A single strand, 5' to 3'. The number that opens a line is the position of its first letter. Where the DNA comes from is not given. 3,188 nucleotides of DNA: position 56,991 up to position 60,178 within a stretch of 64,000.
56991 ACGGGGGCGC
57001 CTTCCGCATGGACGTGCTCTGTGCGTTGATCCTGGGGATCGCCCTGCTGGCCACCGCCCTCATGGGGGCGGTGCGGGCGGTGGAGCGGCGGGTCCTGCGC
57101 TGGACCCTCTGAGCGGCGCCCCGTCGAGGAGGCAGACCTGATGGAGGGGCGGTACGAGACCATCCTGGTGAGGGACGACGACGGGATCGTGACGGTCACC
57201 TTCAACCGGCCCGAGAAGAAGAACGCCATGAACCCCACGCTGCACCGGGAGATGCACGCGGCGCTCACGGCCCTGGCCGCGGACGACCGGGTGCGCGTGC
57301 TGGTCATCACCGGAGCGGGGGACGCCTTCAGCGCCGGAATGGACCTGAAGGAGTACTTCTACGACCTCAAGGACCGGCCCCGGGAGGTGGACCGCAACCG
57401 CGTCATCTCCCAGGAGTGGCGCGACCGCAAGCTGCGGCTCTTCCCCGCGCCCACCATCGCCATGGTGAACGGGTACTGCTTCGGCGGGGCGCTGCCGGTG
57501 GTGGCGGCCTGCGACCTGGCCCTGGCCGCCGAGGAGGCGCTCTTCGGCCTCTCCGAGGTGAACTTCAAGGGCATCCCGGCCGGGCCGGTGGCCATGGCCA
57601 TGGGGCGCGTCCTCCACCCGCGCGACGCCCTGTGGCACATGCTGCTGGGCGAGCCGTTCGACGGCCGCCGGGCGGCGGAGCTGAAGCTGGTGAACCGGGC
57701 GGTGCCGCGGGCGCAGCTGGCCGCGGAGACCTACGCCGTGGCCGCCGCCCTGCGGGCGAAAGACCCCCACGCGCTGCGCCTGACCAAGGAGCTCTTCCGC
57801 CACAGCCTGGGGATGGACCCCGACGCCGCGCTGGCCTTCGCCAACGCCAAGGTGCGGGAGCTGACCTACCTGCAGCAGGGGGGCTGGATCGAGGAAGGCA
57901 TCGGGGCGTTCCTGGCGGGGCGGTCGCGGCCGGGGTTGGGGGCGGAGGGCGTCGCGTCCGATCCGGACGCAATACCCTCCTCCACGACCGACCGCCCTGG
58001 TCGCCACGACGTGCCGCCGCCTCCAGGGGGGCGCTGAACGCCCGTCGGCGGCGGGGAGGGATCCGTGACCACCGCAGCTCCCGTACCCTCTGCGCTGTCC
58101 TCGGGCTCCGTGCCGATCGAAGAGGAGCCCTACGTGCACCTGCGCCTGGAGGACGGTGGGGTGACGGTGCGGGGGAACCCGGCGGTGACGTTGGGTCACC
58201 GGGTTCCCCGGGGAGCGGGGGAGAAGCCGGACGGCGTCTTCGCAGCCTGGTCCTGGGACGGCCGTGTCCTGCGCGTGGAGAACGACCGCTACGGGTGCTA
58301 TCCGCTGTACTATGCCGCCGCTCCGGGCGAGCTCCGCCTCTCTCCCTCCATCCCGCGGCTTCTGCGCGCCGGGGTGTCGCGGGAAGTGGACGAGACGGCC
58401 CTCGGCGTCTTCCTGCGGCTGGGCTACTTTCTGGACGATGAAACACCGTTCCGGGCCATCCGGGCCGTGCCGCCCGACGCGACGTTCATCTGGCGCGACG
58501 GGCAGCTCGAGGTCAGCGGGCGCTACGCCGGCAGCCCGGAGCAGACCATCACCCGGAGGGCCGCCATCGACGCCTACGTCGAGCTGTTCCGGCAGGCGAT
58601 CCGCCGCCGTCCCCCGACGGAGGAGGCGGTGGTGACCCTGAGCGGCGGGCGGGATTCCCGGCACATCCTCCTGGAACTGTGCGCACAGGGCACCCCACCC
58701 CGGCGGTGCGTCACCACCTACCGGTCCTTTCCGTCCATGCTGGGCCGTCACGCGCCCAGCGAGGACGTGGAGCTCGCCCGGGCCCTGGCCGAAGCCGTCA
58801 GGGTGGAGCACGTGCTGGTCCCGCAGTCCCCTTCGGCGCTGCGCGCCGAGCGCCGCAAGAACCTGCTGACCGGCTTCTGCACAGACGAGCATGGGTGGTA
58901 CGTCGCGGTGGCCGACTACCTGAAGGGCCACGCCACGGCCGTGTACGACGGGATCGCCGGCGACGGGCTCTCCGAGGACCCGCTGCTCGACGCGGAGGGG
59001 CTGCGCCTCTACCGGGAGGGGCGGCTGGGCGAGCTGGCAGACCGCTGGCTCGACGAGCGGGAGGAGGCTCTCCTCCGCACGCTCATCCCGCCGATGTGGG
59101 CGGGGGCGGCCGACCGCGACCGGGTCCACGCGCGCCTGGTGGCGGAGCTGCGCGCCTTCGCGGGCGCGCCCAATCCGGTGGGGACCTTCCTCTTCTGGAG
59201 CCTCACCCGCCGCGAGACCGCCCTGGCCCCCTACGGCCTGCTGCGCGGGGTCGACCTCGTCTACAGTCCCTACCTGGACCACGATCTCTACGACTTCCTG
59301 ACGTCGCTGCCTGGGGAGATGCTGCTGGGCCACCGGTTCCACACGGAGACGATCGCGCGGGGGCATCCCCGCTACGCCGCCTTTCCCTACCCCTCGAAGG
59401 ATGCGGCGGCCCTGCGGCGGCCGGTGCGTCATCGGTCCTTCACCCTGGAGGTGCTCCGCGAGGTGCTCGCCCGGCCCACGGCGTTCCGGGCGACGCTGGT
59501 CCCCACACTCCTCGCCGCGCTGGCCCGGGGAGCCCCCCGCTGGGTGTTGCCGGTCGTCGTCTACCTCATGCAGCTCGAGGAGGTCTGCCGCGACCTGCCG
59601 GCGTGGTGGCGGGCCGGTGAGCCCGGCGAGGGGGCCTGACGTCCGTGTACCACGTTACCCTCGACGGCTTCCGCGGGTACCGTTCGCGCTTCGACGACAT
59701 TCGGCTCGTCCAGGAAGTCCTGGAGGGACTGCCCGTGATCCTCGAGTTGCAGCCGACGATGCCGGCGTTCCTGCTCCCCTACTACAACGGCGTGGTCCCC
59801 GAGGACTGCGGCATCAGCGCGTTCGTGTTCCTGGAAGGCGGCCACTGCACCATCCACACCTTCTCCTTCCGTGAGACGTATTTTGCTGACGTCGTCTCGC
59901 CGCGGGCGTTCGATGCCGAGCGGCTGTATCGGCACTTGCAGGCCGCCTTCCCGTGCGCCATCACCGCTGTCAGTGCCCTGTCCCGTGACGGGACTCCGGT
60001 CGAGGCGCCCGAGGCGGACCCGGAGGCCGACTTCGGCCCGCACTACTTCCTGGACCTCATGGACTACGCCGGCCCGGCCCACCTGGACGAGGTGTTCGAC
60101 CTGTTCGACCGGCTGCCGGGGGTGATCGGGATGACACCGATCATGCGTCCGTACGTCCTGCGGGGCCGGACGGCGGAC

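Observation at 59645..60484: Fused pseudo-dimeric AdoMetDC-fold pyruvoyl decarboxylase homolog inside a glycan locus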

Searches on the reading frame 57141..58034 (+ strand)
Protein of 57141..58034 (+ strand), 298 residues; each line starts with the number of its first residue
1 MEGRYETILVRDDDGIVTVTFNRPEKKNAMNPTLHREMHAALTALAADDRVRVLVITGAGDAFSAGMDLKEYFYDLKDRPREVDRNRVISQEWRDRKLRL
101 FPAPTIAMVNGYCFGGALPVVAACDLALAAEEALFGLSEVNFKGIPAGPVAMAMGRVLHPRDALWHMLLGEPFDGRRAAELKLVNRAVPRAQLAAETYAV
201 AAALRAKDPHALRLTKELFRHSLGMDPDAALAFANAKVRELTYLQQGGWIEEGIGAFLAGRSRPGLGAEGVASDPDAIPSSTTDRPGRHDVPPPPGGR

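Call 3: search_protein_families(library=pfam, proteins=[window:57141-58034:+], max_evalue=0.1)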
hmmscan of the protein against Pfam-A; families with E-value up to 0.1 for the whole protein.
window:57141-58034:+ (298 aa): 2 families
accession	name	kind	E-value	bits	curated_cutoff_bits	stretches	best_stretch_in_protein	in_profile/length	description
PF00378.25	ECH_1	-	5.2e-41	141.1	27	1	13-258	3-241/251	Enoyl-CoA hydratase/isomerase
PF16113.10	ECH_2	-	1.1e-23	84.8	27.2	1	18-207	3-191/335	Enoyl-CoA hydratase/isomerase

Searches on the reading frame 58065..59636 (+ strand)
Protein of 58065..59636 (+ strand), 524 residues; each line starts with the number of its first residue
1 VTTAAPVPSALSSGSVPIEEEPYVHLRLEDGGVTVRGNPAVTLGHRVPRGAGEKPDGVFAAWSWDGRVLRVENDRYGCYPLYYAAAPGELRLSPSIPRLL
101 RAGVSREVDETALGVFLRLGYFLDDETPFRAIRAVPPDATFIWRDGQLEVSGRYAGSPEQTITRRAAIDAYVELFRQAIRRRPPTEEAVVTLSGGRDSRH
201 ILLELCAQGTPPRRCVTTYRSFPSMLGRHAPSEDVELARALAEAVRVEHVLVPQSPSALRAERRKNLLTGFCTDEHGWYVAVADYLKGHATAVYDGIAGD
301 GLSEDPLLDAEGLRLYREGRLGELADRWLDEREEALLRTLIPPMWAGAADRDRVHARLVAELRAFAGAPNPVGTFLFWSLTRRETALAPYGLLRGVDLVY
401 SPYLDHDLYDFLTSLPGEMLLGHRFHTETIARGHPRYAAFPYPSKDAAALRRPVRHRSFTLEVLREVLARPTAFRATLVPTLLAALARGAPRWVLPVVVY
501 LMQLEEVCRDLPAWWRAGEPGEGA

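Call 3: search_protein_families(library=pfam, proteins=[window:58065-59636:+], max_evalue=0.1)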
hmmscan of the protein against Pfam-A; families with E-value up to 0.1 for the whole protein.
window:58065-59636:+ (524 aa): 2 families
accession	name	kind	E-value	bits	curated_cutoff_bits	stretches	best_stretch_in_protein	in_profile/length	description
PF00733.27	Asn_synthase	-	1.1e-05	25.8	21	1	173-422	4-260/354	Asparagine synthase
PF13537.11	GATase_7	-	0.0063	17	25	1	53-99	72-121/123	Glutamine amidotransferase domain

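Call 4: search_protein_families(library=ncbifam, proteins=[window:58065-59636:+], max_evalue=0.1)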
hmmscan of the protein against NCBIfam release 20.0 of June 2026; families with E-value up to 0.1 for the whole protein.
window:58065-59636:+ (524 aa): 6 families
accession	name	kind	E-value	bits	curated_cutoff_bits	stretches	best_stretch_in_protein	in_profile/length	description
TIGR01536.1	asn_synth_AEB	equivalog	5.1e-12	45.5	267.1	1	56-260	121-321/517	asparagine synthase (glutamine-hydrolyzing)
TIGR03104.1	trio_amidotrans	equivalog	4.1e-10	38.5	570.1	1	58-203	124-278/589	N-acetylglutaminylglutamine amidotransferase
NF033535.1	lass_lactam_cya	exception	6.2e-09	34.9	525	1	57-201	123-272/668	lasso peptide isopeptide bond-forming cyclase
TIGR03108.1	eps_aminotran_1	hypoth_equivalog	9e-09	34.5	816.9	1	57-217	121-290/628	XrtA/PEP-CTERM system amidotransferase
NF033561.1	macrolact_Ik_Al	subfamily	7.5e-06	24.8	300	1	56-257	80-279/561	albusnodin/ikarugamycin family macrolactam cyclase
TIGR00552.1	nadE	equivalog_domain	0.03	13.5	63.65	1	176-259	14-91/251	NAD(+) synthase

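Call 55: find_homologous_proteins(query=window:58065-59636:+, max_evalue=0.00001)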
Query window:58065-59636:+ (524 aa): 729 proteins with E <= 0.00001 among 8000 candidates; the best 120 are listed.
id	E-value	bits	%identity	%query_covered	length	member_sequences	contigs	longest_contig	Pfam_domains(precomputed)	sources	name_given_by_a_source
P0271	0.0e+0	1156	98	100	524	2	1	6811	PF00733.28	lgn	-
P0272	0.0e+0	1026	88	99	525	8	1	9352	-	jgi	jgi:hypothetical protein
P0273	0.0e+0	1009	89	96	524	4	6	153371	-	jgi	-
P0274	1.4e-134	468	49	91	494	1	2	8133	PF00733.28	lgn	-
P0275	2.7e-134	467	47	97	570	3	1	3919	PF00733.28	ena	-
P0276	1.3e-133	465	49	94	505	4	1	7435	PF00733.28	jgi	-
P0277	1.5e-133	464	48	94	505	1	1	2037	PF00733.28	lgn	-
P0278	1.4e-131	458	46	93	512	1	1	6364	PF00733.28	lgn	-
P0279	1.0e-130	455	48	93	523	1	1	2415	PF00733.28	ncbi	-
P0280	7.7e-130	452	45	94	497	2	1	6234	PF00733.28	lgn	-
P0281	1.1e-129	452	49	90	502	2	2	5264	PF00733.28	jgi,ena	-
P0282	2.5e-129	450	49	90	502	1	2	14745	PF00733.28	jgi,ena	-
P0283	2.9e-129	450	48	93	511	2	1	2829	-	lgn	-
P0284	1.9e-128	448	46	93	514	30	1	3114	PF00733.28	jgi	-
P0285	3.0e-128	447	47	94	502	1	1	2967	PF00733.28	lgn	-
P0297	9.6e-125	435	46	94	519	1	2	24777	PF00733.28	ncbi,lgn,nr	ncbi:MAG: asparagine synthase-related protein [Acidobacteria bacterium]|nr:asparagine synthase-relat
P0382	1.4e-114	402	43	91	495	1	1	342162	PF00733.28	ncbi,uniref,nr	ncbi:asparagine synthetase B family protein [Massilia sp. RP-1-19]|uniref:asparagine synthase (gluta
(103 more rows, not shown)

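Call 56: find_encoding_contigs(protein=P0273, flank=8000, max_places=2)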
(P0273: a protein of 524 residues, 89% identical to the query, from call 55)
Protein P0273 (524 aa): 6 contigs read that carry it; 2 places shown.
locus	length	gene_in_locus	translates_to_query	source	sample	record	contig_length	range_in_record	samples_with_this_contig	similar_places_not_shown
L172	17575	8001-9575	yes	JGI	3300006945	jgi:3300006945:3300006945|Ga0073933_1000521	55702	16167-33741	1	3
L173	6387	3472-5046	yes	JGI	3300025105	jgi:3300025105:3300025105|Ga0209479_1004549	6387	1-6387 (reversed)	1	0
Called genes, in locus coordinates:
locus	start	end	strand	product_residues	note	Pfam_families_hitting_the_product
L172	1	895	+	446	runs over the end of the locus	PF02515:CoA_transf_3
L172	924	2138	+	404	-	PF02515:CoA_transf_3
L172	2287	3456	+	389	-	PF02771:Acyl-CoA_dh_N, PF02770:Acyl-CoA_dh_M, PF00441:Acyl-CoA_dh_1, PF08028:Acyl-CoA_dh_2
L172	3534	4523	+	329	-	PF12974:Phosphonate-bd (weak), PF09084:NMT1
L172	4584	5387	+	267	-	PF00528:BPD_transp_1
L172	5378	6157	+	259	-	PF00005:ABC_tran, PF13304:AAA_21 (faint)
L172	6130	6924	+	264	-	PF00528:BPD_transp_1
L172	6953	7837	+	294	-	PF00378:ECH_1, PF16113:ECH_2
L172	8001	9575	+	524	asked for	-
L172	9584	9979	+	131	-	-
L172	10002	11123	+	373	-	PF13439:Glyco_transf_4 (faint), PF20706:GT4-conflict, PF00534:Glycos_transf_1, PF13692:Glyco_trans_1_4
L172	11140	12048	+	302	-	PF00903:Glyoxalase, PF13669:Glyoxalase_4 (faint)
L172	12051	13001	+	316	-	PF00535:Glycos_transf_2, PF10111:Glyco_tranf_2_2, PF13641:Glyco_tranf_2_3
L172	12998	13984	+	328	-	PF13641:Glyco_tranf_2_3, PF00535:Glycos_transf_2, PF10111:Glyco_tranf_2_2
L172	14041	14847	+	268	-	PF13489:Methyltransf_23, PF06325:PrmA, PF13649:Methyltransf_25, PF13847:Methyltransf_31, PF08241:Methyltransf_11, PF08242:Methyltransf_12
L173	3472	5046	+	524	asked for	-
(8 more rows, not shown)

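Call 57: find_encoding_contigs(protein=P0382, flank=8000, max_places=1)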
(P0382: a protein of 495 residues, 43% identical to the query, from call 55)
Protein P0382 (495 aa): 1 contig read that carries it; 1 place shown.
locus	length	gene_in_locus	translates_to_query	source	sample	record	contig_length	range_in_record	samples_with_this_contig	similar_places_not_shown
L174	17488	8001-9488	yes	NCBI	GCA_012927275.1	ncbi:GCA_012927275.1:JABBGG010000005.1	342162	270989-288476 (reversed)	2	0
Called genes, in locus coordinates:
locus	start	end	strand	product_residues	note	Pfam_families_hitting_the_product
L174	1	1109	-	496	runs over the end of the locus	PF07690:MFS_1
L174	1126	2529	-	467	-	-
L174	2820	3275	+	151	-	PF17200:sCache_2, PF08269:dCache_2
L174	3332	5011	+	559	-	PF12729:4HB_MCP_1, PF00672:HAMP (weak), PF00015:MCPsignal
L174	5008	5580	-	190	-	PF02245:Pur_DNA_glyco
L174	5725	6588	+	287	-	PF08668:HDOD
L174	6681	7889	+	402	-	PF00515:TPR_1 (faint), PF13374:TPR_10 (faint), PF13428:TPR_14 (faint), PF14559:TPR_19 (faint), PF07719:TPR_2 (faint), PF13371:TPR_9 (faint), PF13431:TPR_17 (faint), PF13432:TPR_16 (weak), +1 more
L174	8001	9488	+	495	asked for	PF00733:Asn_synthase (faint)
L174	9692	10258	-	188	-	PF03167:UDG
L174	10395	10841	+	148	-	PF06127:Mpo1-like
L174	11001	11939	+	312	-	PF00892:EamA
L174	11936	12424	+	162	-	PF00583:Acetyltransf_1, PF13508:Acetyltransf_7, PF08445:FR47 (faint)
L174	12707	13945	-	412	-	PF01979:Amidohydro_1, PF07969:Amidohydro_3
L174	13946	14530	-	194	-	PF05962:HutD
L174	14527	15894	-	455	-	PF22429:HutF_N, PF01979:Amidohydro_1, PF07969:Amidohydro_3 (weak)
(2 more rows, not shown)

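Call 58: find_encoding_contigs(protein=P0297, flank=8000, max_places=1)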
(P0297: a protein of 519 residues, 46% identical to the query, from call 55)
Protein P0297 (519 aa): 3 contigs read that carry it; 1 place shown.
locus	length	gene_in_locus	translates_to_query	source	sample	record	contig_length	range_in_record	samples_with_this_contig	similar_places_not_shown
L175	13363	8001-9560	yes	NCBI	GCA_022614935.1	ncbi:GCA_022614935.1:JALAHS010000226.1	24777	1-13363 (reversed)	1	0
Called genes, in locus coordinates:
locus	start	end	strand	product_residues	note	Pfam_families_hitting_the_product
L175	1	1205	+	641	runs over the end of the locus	PF02543:Carbam_trans_N, PF16861:Carbam_trans_C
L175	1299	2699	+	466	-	PF13472:Lipase_GDSL_2 (weak)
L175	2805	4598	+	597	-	PF02543:Carbam_trans_N, PF22521:HypF_C_2 (weak), PF16861:Carbam_trans_C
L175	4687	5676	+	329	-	PF00657:Lipase_GDSL (faint), PF13472:Lipase_GDSL_2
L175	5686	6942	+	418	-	PF00657:Lipase_GDSL (faint), PF13472:Lipase_GDSL_2 (weak)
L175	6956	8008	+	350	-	PF04116:FA_hydroxylase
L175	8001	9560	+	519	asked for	PF00733:Asn_synthase (weak)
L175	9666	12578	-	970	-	-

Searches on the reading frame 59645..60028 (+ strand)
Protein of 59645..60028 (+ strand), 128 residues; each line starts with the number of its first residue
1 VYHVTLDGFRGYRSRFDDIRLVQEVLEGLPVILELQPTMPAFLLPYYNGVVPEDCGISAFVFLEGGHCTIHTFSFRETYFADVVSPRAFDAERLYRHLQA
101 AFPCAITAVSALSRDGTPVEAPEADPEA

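Call 6: search_protein_families(library=pfam, proteins=[window:59645-60028:+], max_evalue=10)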
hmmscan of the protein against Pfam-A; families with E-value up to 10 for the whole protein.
seq(128 aa): 1 family
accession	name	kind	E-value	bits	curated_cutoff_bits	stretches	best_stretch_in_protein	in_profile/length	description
PF02675.21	AdoMet_dc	-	1.2e-07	32.5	25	1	3-114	1-106/107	S-adenosylmethionine decarboxylase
